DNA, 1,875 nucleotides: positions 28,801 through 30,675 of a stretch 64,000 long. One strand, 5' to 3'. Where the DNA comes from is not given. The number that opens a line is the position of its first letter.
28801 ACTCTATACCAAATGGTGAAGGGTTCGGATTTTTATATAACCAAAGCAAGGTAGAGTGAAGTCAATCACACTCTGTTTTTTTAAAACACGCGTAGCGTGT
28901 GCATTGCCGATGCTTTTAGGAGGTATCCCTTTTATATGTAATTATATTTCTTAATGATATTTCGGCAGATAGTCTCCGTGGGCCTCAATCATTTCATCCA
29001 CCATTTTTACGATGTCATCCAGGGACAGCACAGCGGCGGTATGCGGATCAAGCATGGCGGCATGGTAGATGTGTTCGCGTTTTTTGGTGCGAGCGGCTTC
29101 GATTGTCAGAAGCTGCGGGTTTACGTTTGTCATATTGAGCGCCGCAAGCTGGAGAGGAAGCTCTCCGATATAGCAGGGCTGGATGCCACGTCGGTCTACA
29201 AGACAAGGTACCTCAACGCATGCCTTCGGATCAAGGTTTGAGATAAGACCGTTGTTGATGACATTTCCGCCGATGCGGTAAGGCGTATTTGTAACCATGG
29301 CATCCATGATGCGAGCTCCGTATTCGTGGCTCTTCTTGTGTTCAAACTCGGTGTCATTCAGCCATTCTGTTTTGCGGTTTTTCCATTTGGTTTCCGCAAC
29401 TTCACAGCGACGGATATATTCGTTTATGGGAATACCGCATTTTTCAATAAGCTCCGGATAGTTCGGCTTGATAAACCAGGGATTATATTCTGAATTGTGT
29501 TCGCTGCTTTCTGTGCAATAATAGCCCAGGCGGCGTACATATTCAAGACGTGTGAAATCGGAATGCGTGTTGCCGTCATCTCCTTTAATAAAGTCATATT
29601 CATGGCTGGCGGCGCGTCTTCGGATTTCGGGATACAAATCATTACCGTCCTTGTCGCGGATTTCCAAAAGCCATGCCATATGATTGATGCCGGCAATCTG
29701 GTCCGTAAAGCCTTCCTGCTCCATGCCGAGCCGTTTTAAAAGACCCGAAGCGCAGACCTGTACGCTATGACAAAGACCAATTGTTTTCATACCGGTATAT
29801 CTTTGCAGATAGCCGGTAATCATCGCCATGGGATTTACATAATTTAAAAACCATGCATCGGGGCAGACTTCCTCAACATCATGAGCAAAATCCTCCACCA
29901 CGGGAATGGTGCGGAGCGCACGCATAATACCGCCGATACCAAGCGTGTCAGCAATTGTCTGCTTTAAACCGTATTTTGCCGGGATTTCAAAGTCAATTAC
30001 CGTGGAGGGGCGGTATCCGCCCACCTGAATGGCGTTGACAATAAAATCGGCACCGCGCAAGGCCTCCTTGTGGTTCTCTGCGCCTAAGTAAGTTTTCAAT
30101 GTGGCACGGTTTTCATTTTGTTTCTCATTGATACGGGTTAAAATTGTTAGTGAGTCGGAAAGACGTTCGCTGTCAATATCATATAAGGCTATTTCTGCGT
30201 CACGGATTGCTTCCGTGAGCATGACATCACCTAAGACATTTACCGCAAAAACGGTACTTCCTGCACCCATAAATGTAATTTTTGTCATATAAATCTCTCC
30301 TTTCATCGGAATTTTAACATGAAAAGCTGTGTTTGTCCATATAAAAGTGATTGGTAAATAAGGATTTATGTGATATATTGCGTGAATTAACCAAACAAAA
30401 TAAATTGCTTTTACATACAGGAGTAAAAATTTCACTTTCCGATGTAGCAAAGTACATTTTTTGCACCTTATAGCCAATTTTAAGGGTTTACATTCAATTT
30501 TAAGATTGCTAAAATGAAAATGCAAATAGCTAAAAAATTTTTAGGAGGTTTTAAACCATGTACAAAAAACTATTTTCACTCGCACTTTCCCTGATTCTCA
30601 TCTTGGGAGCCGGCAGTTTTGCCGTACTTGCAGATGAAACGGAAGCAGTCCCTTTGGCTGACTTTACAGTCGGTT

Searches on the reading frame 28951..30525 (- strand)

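Call 21: search_protein_families(library=ncbifam, proteins=[window:28951-30525:-], max_evalue=1e-10)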
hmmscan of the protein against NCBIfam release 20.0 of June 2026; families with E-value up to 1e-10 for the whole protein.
window:28951-30525:- (524 aa): 2 families
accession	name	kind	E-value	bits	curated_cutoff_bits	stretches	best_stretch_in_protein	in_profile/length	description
NF011657.0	PRK15076.1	subfamily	7e-186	618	486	1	80-524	2-430/432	alpha-galactosidase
NF041089.1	alpha_gluc_AglA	equivalog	1.4e-46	159.3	650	1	82-308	2-225/464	alpha-glucosidase AglA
